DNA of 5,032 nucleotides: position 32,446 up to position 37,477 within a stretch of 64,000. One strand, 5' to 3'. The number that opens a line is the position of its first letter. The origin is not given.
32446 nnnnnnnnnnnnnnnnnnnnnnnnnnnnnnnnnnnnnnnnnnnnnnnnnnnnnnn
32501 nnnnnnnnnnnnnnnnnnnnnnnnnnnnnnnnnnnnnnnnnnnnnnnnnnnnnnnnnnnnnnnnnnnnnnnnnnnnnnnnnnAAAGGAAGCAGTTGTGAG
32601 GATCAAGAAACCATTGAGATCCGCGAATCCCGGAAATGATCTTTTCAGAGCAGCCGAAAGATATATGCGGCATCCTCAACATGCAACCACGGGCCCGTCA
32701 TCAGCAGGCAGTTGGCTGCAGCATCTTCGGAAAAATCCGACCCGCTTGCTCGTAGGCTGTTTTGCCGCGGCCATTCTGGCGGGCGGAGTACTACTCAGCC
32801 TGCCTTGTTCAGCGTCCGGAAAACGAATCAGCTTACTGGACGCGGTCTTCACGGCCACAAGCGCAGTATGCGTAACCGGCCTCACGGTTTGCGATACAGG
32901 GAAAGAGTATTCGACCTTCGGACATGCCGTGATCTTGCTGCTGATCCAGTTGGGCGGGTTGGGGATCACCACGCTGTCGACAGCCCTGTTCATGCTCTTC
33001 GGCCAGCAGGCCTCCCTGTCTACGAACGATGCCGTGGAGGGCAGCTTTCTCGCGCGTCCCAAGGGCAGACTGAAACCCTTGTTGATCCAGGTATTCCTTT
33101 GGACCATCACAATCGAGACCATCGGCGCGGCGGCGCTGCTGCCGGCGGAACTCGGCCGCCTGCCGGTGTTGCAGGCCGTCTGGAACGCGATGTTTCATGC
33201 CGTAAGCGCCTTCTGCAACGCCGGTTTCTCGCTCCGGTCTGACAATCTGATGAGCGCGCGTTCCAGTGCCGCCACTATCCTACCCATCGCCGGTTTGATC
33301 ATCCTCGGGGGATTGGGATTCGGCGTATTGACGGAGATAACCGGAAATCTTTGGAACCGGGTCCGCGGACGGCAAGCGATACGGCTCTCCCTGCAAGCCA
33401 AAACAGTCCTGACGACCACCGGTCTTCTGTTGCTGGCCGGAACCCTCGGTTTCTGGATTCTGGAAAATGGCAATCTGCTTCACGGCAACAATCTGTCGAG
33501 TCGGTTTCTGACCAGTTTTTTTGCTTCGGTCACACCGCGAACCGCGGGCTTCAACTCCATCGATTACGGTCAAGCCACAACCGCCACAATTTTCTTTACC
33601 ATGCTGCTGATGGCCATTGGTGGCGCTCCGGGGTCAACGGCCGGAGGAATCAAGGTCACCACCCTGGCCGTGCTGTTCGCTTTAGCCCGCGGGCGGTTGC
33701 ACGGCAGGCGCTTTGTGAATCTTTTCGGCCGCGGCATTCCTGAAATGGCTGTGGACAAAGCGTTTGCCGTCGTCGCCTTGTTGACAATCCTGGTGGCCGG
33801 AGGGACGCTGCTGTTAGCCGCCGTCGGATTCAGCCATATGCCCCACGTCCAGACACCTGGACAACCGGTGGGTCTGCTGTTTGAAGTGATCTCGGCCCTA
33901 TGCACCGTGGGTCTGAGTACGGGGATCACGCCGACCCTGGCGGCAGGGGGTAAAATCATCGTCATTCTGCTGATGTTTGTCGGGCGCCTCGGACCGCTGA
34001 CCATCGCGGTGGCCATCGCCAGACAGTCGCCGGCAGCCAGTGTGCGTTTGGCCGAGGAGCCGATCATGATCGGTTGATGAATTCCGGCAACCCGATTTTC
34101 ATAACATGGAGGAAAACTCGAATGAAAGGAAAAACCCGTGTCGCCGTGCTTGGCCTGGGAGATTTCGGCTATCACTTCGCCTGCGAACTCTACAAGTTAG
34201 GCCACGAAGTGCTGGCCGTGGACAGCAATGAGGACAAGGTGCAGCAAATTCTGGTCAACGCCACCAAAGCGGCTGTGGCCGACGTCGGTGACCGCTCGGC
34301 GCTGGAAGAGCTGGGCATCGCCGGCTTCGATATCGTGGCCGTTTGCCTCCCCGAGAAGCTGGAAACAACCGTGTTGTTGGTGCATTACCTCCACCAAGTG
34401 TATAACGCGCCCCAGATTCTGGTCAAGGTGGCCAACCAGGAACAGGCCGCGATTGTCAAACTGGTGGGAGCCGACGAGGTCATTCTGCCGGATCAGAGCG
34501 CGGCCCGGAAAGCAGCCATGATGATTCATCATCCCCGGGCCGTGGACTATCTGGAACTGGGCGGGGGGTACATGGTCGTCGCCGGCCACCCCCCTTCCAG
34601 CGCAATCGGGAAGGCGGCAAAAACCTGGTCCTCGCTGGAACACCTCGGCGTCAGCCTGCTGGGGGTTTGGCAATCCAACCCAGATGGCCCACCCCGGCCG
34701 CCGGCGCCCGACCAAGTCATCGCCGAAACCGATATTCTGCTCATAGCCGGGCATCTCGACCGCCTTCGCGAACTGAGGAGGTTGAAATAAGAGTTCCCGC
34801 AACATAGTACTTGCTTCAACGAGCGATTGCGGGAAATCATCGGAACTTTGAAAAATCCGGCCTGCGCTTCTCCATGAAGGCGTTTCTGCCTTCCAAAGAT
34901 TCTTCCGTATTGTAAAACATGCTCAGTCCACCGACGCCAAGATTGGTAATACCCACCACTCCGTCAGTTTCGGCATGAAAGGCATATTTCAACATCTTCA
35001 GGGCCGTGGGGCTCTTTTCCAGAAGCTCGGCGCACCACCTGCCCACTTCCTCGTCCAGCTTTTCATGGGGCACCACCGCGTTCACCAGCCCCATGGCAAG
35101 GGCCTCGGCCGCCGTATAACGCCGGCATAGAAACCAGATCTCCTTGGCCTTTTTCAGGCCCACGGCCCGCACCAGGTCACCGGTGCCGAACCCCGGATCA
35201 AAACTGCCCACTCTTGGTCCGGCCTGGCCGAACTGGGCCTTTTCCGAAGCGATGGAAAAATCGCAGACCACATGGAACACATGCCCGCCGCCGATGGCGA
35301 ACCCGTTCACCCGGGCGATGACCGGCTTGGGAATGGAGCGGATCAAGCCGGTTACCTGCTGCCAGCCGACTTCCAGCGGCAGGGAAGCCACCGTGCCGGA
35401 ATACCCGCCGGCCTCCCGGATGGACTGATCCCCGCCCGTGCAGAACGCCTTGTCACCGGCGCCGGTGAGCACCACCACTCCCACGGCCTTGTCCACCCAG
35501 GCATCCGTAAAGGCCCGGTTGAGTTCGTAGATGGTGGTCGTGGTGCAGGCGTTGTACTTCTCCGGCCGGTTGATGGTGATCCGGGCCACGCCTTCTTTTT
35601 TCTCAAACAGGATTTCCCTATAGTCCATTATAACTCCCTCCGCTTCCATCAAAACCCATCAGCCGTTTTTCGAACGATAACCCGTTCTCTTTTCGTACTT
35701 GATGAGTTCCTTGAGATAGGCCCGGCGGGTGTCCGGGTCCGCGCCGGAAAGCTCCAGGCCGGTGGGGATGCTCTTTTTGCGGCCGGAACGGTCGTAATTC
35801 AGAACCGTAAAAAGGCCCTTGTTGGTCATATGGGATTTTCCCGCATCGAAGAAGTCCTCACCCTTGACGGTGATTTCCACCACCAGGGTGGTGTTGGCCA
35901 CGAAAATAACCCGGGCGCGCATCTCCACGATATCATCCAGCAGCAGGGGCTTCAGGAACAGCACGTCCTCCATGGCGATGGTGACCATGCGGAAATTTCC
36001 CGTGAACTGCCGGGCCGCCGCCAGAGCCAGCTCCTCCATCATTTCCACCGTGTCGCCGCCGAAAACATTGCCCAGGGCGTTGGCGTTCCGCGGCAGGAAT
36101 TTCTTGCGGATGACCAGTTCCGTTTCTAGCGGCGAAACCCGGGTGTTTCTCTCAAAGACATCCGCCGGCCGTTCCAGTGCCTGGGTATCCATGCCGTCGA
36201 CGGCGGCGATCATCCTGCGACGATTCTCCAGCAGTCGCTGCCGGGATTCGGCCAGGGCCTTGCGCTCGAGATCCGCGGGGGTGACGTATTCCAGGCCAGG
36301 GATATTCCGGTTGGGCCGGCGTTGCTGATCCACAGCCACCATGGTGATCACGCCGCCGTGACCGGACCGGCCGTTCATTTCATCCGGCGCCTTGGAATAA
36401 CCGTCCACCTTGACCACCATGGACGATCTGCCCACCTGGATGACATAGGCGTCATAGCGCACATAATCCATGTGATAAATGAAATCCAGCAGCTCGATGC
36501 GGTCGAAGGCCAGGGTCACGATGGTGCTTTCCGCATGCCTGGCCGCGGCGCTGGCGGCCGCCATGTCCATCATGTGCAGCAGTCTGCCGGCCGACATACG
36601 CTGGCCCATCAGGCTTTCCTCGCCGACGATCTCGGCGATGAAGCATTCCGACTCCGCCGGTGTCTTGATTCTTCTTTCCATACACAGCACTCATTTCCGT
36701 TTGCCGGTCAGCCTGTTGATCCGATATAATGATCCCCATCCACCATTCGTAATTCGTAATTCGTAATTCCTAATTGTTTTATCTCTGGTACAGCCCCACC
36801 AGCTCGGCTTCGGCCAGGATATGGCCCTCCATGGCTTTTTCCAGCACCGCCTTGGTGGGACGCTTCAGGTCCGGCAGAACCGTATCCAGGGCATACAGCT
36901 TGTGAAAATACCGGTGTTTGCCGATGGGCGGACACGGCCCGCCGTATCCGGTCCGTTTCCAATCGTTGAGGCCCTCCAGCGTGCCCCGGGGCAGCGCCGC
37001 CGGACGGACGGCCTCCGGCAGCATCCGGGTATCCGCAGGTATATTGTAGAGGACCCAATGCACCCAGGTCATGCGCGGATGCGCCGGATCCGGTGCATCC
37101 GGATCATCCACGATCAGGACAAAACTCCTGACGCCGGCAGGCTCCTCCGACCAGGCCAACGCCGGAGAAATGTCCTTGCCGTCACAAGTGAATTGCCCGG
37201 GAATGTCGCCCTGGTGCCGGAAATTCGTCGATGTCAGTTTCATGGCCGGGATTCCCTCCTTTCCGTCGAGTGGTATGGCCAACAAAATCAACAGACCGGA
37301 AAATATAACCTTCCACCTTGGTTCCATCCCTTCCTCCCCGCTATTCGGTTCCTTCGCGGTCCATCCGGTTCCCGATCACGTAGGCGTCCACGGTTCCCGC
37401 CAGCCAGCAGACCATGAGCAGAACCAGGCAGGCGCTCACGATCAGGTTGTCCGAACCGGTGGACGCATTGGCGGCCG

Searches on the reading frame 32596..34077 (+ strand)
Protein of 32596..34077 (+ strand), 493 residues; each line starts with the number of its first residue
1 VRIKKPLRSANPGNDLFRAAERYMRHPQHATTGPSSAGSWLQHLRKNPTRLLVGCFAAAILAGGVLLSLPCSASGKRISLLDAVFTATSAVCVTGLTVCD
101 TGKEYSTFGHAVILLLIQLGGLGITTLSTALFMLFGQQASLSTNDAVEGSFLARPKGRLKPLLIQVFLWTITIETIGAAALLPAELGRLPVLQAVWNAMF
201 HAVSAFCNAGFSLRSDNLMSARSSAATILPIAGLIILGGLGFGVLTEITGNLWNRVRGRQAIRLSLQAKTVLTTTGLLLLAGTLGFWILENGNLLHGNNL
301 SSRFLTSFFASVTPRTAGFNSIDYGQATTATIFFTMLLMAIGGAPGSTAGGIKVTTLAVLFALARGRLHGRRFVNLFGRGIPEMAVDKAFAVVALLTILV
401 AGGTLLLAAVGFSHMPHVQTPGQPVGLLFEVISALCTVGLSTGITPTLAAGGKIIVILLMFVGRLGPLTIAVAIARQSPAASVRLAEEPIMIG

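Call 7: search_protein_families(library=pfam, proteins=[window:32596-34077:+])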
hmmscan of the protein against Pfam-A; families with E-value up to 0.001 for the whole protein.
window:32596-34077:+ (493 aa): 1 family
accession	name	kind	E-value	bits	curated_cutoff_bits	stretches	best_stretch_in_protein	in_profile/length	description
PF02386.22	TrkH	-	2.6e-55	188.3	27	1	70-480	53-496/502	Cation transport protein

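Call 31: find_homologous_proteins(query=window:32596-34074:+, max_evalue=1e-40)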
Query window:32596-34074:+ (493 aa): 7999 proteins with E <= 1e-40 among 8000 candidates; the best 120 are listed.
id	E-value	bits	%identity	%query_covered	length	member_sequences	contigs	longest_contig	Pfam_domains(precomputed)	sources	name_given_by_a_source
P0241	9.9e-273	923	100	90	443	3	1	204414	PF02386.23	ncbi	ncbi:MAG: TrkH family potassium uptake protein [Thermodesulfobacteriota bacterium]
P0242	3.0e-224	763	79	94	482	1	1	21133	PF02386.23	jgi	jgi:trk system potassium uptake protein TrkH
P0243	1.2e-223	761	77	97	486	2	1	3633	PF02386.23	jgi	jgi:trk system potassium uptake protein TrkH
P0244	2.8e-223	760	79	93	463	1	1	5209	PF02386.23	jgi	jgi:trk system potassium uptake protein TrkH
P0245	3.2e-222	757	77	96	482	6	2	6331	PF02386.23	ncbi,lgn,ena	-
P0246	1.9e-220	751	79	93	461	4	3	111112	PF02386.23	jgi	jgi:trk system potassium uptake protein TrkH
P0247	1.2e-210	719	77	92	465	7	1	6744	PF02386.23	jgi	jgi:trk system potassium uptake protein TrkH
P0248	1.2e-210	718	76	92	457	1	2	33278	PF02386.23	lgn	-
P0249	9.0e-208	709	75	92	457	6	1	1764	PF02386.23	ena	-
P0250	1.0e-206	706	73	92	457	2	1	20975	PF02386.23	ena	-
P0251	4.7e-206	703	75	92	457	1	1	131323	PF02386.23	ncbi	-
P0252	8.4e-206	702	75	92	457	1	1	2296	PF02386.23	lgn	-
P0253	2.5e-205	701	74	92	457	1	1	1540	PF02386.23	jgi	-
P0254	4.1e-205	700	74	92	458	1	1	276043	PF02386.23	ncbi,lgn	ncbi:MAG: TrkH family potassium uptake protein [Thermodesulfobacteriota bacterium]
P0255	4.4e-205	700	73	92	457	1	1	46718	PF02386.23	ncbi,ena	-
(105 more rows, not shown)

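Call 32: find_encoding_contigs(protein=P0242, flank=8000, max_places=3)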
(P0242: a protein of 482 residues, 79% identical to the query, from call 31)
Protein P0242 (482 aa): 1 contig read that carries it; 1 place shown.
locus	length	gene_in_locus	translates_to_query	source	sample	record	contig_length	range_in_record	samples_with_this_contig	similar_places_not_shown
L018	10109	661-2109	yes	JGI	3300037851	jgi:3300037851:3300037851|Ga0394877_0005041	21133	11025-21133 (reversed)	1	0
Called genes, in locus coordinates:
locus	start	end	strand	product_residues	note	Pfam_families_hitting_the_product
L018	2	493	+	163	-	?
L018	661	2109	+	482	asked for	PF02386:TrkH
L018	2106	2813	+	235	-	PF02254:TrkA_N, PF03446:NAD_binding_2 (weak), PF02080:TrkA_C (weak)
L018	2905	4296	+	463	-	PF02629:CoA_binding, PF13380:CoA_binding_2, PF13607:Succ_CoA_lig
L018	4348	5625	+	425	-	PF04055:Radical_SAM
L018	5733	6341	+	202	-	PF02557:VanY, PF13539:Peptidase_M15_4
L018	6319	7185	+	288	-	PF02353:CMAS (weak), PF13489:Methyltransf_23, PF01209:Ubie_methyltran, PF02390:Methyltransf_4, PF08241:Methyltransf_11, PF08242:Methyltransf_12, PF13649:Methyltransf_25, PF13847:Methyltransf_31, +2 more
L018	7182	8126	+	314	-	PF08240:ADH_N, PF00107:ADH_zinc_N, PF13602:ADH_zinc_N_2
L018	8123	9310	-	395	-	PF00155:Aminotran_1_2, PF00266:Aminotran_5 (weak), PF01053:Cys_Met_Meta_PP, PF01212:Beta_elim_lyase (weak)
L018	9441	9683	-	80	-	-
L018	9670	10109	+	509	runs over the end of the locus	PF08242:Methyltransf_12 (weak), PF13649:Methyltransf_25 (faint)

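Call 33: find_encoding_contigs(protein=P0246, flank=8000, max_places=3)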
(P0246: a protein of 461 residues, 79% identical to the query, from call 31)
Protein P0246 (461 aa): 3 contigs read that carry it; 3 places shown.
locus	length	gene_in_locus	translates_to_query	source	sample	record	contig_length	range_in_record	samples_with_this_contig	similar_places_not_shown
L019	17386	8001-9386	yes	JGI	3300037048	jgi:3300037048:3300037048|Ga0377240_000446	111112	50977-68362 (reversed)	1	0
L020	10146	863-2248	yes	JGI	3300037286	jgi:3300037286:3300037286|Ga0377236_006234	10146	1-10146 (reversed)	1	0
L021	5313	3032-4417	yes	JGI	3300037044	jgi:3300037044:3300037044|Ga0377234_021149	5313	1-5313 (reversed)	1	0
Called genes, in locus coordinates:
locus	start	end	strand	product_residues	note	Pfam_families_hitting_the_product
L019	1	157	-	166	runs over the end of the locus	-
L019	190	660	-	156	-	PF01575:MaoC_dehydratas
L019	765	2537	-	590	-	PF00005:ABC_tran, PF02463:SMC_N (faint), PF13481:AAA_25 (faint), PF13555:AAA_29 (faint), PF01926:MMR_HSR1 (faint), PF13304:AAA_21, PF00005:ABC_tran, PF13304:AAA_21, +2 more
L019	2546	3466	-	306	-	PF02361:CbiQ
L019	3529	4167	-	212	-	PF01891:CbiM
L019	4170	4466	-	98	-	PF27549:HI_1622_C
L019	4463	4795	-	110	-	-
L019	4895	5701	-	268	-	PF10670:DUF4198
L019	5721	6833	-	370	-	-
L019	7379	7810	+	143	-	PF03061:4HBT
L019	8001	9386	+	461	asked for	PF02386:TrkH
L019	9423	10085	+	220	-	PF02254:TrkA_N, PF03446:NAD_binding_2 (weak), PF03721:UDPG_MGDP_dh_N (faint), PF02080:TrkA_C (weak)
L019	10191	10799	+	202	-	PF02557:VanY, PF13539:Peptidase_M15_4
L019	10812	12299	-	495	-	PF00106:adh_short, PF13561:adh_short_C2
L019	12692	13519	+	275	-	PF05175:MTS, PF13489:Methyltransf_23, PF01209:Ubie_methyltran, PF02390:Methyltransf_4, PF13649:Methyltransf_25, PF13847:Methyltransf_31, PF08241:Methyltransf_11, PF08242:Methyltransf_12, +4 more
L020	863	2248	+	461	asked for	PF02386:TrkH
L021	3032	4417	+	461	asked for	PF02386:TrkH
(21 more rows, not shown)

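Call 34: find_encoding_contigs(protein=P0254, flank=8000, max_places=3)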
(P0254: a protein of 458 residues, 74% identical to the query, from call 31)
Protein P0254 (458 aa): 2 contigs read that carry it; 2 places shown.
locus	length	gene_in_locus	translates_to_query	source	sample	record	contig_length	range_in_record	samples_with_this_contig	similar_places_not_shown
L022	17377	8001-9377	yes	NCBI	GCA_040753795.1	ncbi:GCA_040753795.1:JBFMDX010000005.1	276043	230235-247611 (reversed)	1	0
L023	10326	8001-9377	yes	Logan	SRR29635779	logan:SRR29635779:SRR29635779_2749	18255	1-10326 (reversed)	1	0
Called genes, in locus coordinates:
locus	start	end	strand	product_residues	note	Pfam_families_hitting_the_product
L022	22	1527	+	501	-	PF02446:Glyco_hydro_77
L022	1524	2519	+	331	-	PF02685:Glucokinase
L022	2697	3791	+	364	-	PF01699:Na_Ca_ex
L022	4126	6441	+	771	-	PF00884:Sulfatase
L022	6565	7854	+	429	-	PF04055:Radical_SAM, PF13186:SPASM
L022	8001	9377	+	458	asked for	PF02386:TrkH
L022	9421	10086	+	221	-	PF02254:TrkA_N, PF03446:NAD_binding_2 (weak)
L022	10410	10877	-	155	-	PF11810:DUF3332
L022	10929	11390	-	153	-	PF11810:DUF3332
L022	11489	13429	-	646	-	PF07224:Chlorophyllase (weak)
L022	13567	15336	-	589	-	PF00916:Sulfate_transp, PF01740:STAS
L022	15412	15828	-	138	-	-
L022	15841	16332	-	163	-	PF13441:Gly-zipper_YMGG, PF13436:Gly-zipper_OmpA, PF13488:Gly-zipper_Omp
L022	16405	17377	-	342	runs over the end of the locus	PF13387:Lnb_N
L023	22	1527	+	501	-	PF02446:Glyco_hydro_77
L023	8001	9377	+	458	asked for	PF02386:TrkH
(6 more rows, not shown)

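Call 52: search_protein_families(library=ncbifam, proteins=[window:32596-34074:+])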
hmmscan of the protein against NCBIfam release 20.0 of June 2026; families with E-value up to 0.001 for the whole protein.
window:32596-34074:+ (493 aa): 2 families
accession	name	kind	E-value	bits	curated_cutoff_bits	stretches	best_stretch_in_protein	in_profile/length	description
TIGR00933.1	2a38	subfamily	1.8e-94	317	331.15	1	66-464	1-391/391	TrkH family potassium uptake protein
TIGR00934.2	2a38euk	subfamily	8.8e-17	60.7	441.9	2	193-345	523-695/834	TRK family potassium/sodium uptake transporter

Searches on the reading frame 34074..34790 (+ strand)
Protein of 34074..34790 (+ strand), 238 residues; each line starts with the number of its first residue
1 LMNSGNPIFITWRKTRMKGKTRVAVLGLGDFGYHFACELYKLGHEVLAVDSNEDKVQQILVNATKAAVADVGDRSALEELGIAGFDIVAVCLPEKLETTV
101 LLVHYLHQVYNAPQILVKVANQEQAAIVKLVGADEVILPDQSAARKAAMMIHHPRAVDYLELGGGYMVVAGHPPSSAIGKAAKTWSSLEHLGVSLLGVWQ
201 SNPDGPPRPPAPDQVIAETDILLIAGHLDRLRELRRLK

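Call 7: search_protein_families(library=pfam, proteins=[window:34074-34790:+])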
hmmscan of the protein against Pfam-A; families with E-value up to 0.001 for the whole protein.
window:34074-34790:+ (238 aa): 4 families
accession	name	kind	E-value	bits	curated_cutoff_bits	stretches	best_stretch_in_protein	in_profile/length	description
PF02254.24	TrkA_N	-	1.3e-22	80.7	23.8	1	23-139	1-116/116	TrkA-N domain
PF03446.21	NAD_binding_2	-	4.3e-06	27.3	21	1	22-123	1-96/161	NAD binding domain of 6-phosphogluconate dehydrogenase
PF03721.20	UDPG_MGDP_dh_N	-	0.00014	22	27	1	22-59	2-39/187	UDP-glucose/GDP-mannose dehydrogenase family, NAD binding domain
PF02080.26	TrkA_C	-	0.00024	21.4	27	1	173-237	8-69/71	TrkA-C domain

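Call 52: search_protein_families(library=ncbifam, proteins=[window:34074-34787:+])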
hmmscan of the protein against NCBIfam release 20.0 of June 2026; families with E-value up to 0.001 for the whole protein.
window:34074-34787:+ (238 aa): 14 families
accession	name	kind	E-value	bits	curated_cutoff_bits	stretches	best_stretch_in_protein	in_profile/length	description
NF007039.0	PRK09496.3-2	equivalog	1e-11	44.3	293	1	22-172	2-156/446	Trk system potassium transporter TrkA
NF007041.0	PRK09496.3-4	equivalog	1.2e-08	34.1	386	1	14-152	221-359/450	Trk system potassium transporter TrkA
NF007043.0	PRK09496.3-6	equivalog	3.4e-08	32.7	384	1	15-160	226-370/445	Trk system potassium transporter TrkA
NF007038.0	PRK09496.2-6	equivalog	1.8e-07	30.2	374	1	23-171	3-155/445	Trk system potassium transporter TrkA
TIGR03026.1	NDP-sugDHase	subfamily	1.3e-05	24.2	189.8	1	22-75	2-53/413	nucleotide sugar dehydrogenase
NF007034.0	PRK09496.2-1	subfamily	3.4e-05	22.9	344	1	20-146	227-353/445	Trk system potassium transporter TrkA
NF007031.0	PRK09496.1-2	equivalog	3.6e-05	23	289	1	21-163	234-378/458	Trk system potassium transporter TrkA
NF047908.1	AldhRedAhr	equivalog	3.7e-05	22.8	470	1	2-102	149-247/335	NADPH-dependent aldehyde reductase Ahr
NF007032.0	PRK09496.1-4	equivalog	5.1e-05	22.4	309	1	22-167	2-152/457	Trk system potassium transporter TrkA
NF006766.0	PRK09288.1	equivalog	5.7e-05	22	339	1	16-80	8-70/396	formate-dependent phosphoribosylglycinamide formyltransferase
NF042925.1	FHMPC_DH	equivalog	7.3e-05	22.2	500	1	22-144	2-116/304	5-formyl-3-hydroxy-2-methylpyridine 4-carboxylate 5-dehydrogenase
NF012005.0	PRK15461.1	equivalog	7.9e-05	22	348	1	22-68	3-49/298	sulfolactaldehyde 3-reductase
NF007033.0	PRK09496.1-5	equivalog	0.00037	19.7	338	1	22-158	2-141/449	Trk system potassium transporter TrkA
NF007036.0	PRK09496.2-3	subfamily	0.00048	19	407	1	22-234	2-219/448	Trk system potassium transporter TrkA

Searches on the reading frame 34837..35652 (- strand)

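Call 7: search_protein_families(library=pfam, proteins=[window:34837-35652:-])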
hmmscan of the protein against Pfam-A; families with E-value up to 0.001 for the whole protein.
window:34837-35652:- (271 aa): 2 families
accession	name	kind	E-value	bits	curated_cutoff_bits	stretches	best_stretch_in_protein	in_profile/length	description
PF00378.25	ECH_1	-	2.8e-68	230.4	27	1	17-268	1-249/251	Enoyl-CoA hydratase/isomerase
PF16113.10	ECH_2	-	4.6e-23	82.7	27.2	1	23-201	2-179/335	Enoyl-CoA hydratase/isomerase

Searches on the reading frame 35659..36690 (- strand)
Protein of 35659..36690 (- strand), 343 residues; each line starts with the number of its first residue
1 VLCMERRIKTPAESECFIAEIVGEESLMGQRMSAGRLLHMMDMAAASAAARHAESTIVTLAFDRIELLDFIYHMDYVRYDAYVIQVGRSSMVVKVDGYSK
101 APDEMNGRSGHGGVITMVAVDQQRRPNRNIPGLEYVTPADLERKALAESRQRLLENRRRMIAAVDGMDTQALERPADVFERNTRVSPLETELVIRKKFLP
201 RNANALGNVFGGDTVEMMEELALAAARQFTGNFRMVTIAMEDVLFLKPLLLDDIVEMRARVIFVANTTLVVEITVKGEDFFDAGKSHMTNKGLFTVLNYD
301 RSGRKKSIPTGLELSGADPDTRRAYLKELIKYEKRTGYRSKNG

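Call 7: search_protein_families(library=pfam, proteins=[window:35659-36690:-])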
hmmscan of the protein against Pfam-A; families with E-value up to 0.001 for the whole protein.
window:35659-36690:- (343 aa): 1 family
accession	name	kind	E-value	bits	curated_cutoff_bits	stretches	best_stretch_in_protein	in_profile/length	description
PF03061.28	4HBT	-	2.5e-21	76.2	20.6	2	207-279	2-74/79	Thioesterase superfamily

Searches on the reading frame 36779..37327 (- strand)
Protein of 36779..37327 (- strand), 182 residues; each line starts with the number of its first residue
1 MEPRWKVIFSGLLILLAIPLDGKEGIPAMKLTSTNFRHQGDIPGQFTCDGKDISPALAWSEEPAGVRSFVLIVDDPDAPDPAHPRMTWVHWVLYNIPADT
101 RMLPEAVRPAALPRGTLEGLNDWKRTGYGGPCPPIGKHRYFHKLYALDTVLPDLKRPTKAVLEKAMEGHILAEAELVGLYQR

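Call 69: search_protein_families(library=pfam, proteins=[window:36779-37327:-], max_evalue=0.00001)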
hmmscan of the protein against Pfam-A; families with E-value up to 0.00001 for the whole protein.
window:36779-37327:- (182 aa): 1 family
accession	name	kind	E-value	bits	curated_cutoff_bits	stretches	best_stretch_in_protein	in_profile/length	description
PF01161.25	PBP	-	5.3e-45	153.5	24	1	42-180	2-135/135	Phosphatidylethanolamine-binding protein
